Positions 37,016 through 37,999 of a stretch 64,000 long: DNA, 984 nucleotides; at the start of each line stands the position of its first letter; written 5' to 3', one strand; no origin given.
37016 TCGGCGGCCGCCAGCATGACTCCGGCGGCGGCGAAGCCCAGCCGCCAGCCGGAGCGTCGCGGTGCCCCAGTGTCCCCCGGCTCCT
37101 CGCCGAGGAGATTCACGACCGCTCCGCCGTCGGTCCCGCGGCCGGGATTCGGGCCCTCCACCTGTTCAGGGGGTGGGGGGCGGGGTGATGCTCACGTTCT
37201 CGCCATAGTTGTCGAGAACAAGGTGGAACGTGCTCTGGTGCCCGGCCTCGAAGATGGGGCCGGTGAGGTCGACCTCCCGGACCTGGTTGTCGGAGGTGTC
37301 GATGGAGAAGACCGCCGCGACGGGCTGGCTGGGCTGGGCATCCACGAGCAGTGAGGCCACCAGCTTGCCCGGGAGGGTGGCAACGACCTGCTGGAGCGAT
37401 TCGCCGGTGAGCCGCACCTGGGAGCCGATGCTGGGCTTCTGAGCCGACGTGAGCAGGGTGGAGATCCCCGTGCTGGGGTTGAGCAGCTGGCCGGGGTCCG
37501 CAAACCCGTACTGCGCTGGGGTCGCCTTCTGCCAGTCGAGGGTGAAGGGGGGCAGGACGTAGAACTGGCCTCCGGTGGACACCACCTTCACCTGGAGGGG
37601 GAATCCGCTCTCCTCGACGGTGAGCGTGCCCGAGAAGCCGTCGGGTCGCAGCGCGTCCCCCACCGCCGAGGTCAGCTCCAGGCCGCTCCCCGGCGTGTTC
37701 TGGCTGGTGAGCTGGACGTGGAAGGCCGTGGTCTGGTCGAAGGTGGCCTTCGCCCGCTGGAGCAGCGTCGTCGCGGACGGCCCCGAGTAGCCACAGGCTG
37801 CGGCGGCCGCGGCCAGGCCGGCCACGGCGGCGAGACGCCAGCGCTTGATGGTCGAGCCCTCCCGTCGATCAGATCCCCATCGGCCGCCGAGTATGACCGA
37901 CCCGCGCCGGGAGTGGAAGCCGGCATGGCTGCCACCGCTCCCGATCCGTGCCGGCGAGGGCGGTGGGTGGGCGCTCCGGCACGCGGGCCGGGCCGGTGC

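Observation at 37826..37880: LprG-like lipoprotein appears to initiate at a non-canonical ATC codon (or carries an ATG→ATC substitution)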

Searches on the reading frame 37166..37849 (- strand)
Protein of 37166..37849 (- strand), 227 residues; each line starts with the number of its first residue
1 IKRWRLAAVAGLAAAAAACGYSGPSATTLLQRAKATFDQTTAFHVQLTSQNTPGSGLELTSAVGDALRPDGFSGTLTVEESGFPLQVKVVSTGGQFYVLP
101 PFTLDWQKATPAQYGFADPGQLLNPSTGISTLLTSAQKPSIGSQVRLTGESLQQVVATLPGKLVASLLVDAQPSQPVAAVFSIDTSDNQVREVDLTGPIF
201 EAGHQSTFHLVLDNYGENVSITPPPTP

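Call 4: search_protein_families(library=pfam, proteins=[window:37166-37849:-])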
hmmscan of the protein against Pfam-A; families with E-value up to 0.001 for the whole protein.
window:37166-37849:- (227 aa): 1 family
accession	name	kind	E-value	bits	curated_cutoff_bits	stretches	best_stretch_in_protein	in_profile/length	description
PF07161.20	LppX_LprAFG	-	1.1e-17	65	24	1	26-220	2-191/192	LppX_LprAFG lipoprotein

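Call 7: find_homologous_proteins(query=window:37169-37849:-)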
Query seq(227 aa) (227 aa): 62 proteins with E <= 0.001 among 5816 candidates.
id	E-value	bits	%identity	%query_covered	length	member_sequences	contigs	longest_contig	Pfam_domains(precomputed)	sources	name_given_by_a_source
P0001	5.0e-136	469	100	96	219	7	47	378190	PF07161.20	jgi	jgi:lipoprotein LprG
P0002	1.6e-116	405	87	96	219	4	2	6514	PF07161.20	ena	-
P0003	6.9e-109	380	78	100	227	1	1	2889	PF07161.20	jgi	-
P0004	7.1e-109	380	79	92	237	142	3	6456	PF07161.20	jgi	jgi:lipoprotein LprG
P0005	4.1e-108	378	78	92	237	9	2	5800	PF07161.20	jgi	jgi:lipoprotein LprG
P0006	4.8e-108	377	80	92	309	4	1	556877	PF07161.20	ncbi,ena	-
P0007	3.7e-107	375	80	92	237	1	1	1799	PF07161.20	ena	-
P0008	1.2e-105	370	74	100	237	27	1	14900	PF07161.20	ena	-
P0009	1.7e-105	369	77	92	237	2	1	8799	PF07161.20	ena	-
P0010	2.2e-105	369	76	100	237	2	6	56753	PF07161.20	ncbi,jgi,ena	jgi:lipoprotein LprG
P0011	5.6e-105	367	75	100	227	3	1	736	PF07161.20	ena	-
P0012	5.8e-105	367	80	93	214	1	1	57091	PF07161.20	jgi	jgi:lipoprotein LprG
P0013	2.4e-104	365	76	100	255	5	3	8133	PF07161.20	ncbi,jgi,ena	-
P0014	3.4e-104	365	76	89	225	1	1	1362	PF07161.20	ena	-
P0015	7.4e-104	364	75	100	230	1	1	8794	PF07161.20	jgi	jgi:lipoprotein LprG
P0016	1.6e-103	363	79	94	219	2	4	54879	PF07161.20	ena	-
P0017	2.2e-103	362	74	100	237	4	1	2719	PF07161.20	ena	-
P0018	4.5e-103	361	77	92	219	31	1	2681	PF07161.20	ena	-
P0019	9.2e-101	354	75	91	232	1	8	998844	PF07161.20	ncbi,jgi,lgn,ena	jgi:lipoprotein LprG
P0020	1.0e-100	354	78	94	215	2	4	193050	PF07161.20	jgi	jgi:lipoprotein LprG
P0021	1.7e-97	343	71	99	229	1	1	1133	PF07161.20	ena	-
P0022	2.3e-96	339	71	92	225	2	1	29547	PF07161.20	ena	-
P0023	5.2e-96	338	69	100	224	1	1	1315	PF07161.20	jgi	jgi:hypothetical protein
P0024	1.4e-94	333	71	96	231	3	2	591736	PF07161.20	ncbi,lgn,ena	-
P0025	6.4e-93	328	69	99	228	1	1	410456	PF07161.20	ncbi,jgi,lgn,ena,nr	ncbi:MAG TPA: LppX_LprAFG lipoprotein [Candidatus Binatia bacterium]|nr:LppX_LprAFG lipoprotein [Can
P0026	1.7e-83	297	64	90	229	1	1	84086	PF07161.20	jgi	jgi:hypothetical protein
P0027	1.8e-82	294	64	91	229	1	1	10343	PF07161.20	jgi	jgi:hypothetical protein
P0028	1.0e-81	291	65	95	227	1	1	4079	PF07161.20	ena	-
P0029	1.8e-81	291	65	92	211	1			PF07161.20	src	-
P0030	1.2e-80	288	63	99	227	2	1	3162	PF07161.20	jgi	jgi:lipoprotein LprG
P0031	2.7e-80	287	65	91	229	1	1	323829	PF07161.20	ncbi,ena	-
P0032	5.8e-80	286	64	95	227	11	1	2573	PF07161.20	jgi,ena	jgi:hypothetical protein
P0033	2.3e-79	284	65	92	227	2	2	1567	PF07161.20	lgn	-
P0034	3.0e-77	277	64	92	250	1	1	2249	PF07161.20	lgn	-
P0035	3.7e-77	277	61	98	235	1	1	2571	PF07161.20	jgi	jgi:hypothetical protein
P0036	2.7e-75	270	79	71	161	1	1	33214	PF07161.20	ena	-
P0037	1.8e-70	255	59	90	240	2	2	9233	PF07161.20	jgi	jgi:lipoprotein LprG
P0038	1.7e-62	229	50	100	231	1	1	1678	PF07161.20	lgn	-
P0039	4.9e-62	227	56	87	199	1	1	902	PF07161.20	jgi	jgi:hypothetical protein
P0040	2.2e-60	222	53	95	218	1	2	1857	PF07161.20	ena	-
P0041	4.6e-60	221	53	95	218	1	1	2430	PF07161.20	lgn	-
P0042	2.3e-56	209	74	53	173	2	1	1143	PF07161.20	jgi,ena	-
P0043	2.4e-55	205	50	92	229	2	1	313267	PF07161.20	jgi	jgi:hypothetical protein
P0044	3.5e-55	205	50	93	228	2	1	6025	PF07161.20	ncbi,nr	ncbi:MAG TPA: LppX_LprAFG lipoprotein [Candidatus Dormibacteraeota bacterium]|nr:LppX_LprAFG lipopro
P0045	1.5e-54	203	50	93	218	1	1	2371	PF07161.20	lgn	-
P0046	2.0e-54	202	49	97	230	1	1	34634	PF07161.20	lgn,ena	-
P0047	5.3e-54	201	50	92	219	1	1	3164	PF07161.20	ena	-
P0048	9.2e-54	200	50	97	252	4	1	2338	PF07161.20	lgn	-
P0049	1.8e-53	199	50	90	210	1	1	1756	PF07161.20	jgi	jgi:hypothetical protein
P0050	2.8e-53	198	48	92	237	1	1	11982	PF07161.20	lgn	-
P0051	3.8e-52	195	49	90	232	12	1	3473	PF07161.20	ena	-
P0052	1.4e-51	193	51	87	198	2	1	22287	PF07161.20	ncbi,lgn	-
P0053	2.8e-51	192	51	88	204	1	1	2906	PF07161.20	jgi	jgi:lipoprotein LprG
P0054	8.0e-51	190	50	88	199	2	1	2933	PF07161.20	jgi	jgi:lipoprotein LprG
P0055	1.1e-49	187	45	97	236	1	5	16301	PF07161.20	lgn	-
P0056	3.6e-48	182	52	83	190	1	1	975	PF07161.20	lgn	-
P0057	6.1e-47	178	44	92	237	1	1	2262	PF07161.20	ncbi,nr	ncbi:MAG TPA: LppX_LprAFG lipoprotein [Candidatus Dormibacteraeota bacterium]|nr:LppX_LprAFG lipopro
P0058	1.1e-44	170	44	87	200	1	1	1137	PF07161.20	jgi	jgi:lipoprotein LprG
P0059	8.7e-40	154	43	91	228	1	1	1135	PF07161.20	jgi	jgi:lipoprotein LprG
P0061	2.5e-34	137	47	70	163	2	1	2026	PF07161.20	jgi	jgi:lipoprotein LprG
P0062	1.3e-4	40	22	86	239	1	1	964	PF07161.20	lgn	-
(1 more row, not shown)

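Call 11: find_related_loci(query=A1, collection=genome_contigs, flank=3000)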
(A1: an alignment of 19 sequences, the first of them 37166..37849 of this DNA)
Query A1 (227 aa) in genome_contigs; peptide patterns used: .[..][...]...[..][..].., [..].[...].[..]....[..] (x = any residue, [..] = any of these).
44 stretches matched a pattern; 27 encode a relative of the query (tblastn E <= 1e-3); 25 distinct loci.
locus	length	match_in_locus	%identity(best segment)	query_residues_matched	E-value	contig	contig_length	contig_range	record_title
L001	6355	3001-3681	78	1-227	4e-118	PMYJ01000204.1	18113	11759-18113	MAG: Candidatus Dormiibacterota bacterium isolate fen_839 73.20110800_E2D.52_contig_32554, whole genome shotgun sequence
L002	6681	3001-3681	75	1-227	2e-114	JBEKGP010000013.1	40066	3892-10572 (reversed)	MAG: Candidatus Dormibacteria bacterium isolate SPRUCE 256 SPRUCE_256_13, whole genome shotgun sequence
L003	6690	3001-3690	77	1-227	1e-112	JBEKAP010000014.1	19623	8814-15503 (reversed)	MAG: Candidatus Dormibacteria bacterium isolate SPRUCE 115 SPRUCE_115_14, whole genome shotgun sequence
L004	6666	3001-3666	75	1-222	1e-111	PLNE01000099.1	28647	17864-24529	MAG: Candidatus Dormiibacterota bacterium isolate fen_879 73.20120800_E2D.47_contig_1693, whole genome shotgun sequence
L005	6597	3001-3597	79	19-217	1e-103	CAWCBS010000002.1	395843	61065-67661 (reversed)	MAG: uncultured Chloroflexia bacterium isolate MFD05512.bin.2.117 genome assembly, contig: contig_13307, whole genome sh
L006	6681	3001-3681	77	1-227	3e-103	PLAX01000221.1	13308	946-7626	MAG: Candidatus Dormiibacterota bacterium isolate bog_852 73.20111000_S2D.15_contig_5171, whole genome shotgun sequence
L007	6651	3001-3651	77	1-217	2e-102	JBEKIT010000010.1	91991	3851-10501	MAG: Candidatus Dormibacteria bacterium isolate SPRUCE 306 SPRUCE_306_10, whole genome shotgun sequence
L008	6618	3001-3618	75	21-226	4e-101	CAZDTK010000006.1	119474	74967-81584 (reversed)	MAG TPA_asm: uncultured Actinomycetes bacterium isolate binchicken_co3_340 genome assembly, contig: NODE_322_length_1194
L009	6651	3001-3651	77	1-217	3e-101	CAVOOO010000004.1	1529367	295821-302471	MAG: uncultured Chloroflexia bacterium isolate MFD00082.bin.2.3 genome assembly, contig: contig_1676, whole genome shotg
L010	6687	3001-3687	69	1-226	1e-100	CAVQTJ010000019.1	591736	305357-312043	MAG: uncultured bacterium isolate MFD09222.bin.3.133 genome assembly, contig: contig_87366, whole genome shotgun sequenc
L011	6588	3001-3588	74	1-196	6e-93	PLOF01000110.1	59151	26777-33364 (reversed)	MAG: Candidatus Dormiibacterota bacterium isolate fen_878 73.20120800_E1D.24_contig_1243, whole genome shotgun sequence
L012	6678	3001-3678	61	1-226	2e-86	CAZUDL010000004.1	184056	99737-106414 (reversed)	MAG TPA_asm: uncultured Actinomycetes bacterium isolate binchicken_co3_156 genome assembly, contig: NODE_105_length_1840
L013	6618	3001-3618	65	20-225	1e-84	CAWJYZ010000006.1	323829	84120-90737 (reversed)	MAG: uncultured bacterium isolate MFD05502.bin.2.16 genome assembly, contig: contig_18582, whole genome shotgun sequence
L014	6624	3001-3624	64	19-226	2e-84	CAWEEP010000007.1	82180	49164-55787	MAG: Candidatus Dormibacteraeota bacterium isolate MFD01188.bin.2.123 genome assembly, contig: contig_118297, whole geno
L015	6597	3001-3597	60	28-224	6e-70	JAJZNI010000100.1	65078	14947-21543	MAG: bacterium isolate MAS3.bin89 NODE_692_length_65078_cov_1.788086, whole genome shotgun sequence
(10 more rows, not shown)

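Call 15: find_related_loci(query=A1, collection=metagenome_contigs, flank=1500)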
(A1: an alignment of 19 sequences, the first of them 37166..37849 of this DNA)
Query A1 (227 aa) in metagenome_contigs; peptide patterns used: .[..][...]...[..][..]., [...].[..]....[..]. (x = any residue, [..] = any of these).
113 stretches matched a pattern; 57 encode a relative of the query (tblastn E <= 1e-3); 57 distinct loci.
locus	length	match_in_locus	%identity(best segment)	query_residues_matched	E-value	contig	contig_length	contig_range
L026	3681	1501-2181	96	1-227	2e-141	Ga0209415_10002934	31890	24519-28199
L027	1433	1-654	99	10-227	4e-151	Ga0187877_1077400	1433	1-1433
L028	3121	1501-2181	78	1-227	2e-119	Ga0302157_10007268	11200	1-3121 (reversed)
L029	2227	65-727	86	1-221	4e-121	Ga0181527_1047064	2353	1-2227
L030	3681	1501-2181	75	1-227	1e-115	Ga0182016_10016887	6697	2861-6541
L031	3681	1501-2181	75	1-227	2e-114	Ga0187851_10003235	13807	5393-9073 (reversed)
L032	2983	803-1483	75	1-227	7e-116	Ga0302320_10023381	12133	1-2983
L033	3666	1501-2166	77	1-222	1e-113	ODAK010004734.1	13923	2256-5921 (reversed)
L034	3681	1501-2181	78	1-227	2e-112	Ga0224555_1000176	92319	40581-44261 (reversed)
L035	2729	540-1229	76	1-227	9e-116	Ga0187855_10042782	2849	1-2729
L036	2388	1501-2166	77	1-222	6e-114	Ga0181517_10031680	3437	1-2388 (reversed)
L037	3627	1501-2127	80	19-227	5e-111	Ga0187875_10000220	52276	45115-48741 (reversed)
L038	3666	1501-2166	76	1-222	7e-111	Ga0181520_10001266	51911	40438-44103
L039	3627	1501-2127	80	19-227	5e-111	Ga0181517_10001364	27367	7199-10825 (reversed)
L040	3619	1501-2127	77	19-227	2e-110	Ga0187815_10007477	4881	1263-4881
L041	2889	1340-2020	77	1-227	4e-113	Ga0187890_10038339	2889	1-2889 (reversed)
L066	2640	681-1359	79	1-227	8e-88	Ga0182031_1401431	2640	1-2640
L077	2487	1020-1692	54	1-227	5e-47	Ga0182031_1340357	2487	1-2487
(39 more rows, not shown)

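Call 23: find_encoding_contigs(protein=P0015, flank=1500, max_places=2)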
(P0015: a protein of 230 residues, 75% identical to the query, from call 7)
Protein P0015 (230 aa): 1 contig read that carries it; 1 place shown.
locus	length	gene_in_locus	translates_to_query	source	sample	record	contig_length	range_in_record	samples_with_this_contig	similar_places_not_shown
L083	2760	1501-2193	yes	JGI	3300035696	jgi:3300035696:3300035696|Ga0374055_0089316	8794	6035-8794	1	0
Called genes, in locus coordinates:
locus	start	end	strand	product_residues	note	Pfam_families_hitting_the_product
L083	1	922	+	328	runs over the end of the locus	PF01261:AP_endonuc_2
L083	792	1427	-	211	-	-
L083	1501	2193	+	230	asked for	PF07161:LppX_LprAFG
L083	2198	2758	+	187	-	?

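Call 24: find_encoding_contigs(protein=P0011, flank=1500, max_places=2)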
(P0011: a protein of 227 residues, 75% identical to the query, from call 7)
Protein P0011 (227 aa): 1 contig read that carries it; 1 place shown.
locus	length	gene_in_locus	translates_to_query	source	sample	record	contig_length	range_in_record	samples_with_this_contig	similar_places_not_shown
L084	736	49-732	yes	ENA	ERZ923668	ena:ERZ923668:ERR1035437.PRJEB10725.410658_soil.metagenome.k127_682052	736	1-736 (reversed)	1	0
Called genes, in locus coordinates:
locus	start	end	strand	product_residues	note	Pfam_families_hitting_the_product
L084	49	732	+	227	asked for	PF07161:LppX_LprAFG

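Call 45: search_solved_structures(query=window:37166-37849:-, max_evalue=0.01)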
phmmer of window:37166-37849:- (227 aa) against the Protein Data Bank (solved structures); distinct sequences matched with E-value up to 0.01: 2.
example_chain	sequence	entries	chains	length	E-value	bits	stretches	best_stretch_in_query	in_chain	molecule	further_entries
3mh9_C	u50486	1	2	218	1.8e-09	40.6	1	19-226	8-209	Lipoprotein lprG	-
3mh8_A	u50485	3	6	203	5.6e-08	35.7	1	24-222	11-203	Lipoprotein lprG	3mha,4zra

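Call 48: list_cluster_members(proteins=[window:37169-37849:-, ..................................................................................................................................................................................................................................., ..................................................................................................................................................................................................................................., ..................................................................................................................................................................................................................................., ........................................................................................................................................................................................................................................, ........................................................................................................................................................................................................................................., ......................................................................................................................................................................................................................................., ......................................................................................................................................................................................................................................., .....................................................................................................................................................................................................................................])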
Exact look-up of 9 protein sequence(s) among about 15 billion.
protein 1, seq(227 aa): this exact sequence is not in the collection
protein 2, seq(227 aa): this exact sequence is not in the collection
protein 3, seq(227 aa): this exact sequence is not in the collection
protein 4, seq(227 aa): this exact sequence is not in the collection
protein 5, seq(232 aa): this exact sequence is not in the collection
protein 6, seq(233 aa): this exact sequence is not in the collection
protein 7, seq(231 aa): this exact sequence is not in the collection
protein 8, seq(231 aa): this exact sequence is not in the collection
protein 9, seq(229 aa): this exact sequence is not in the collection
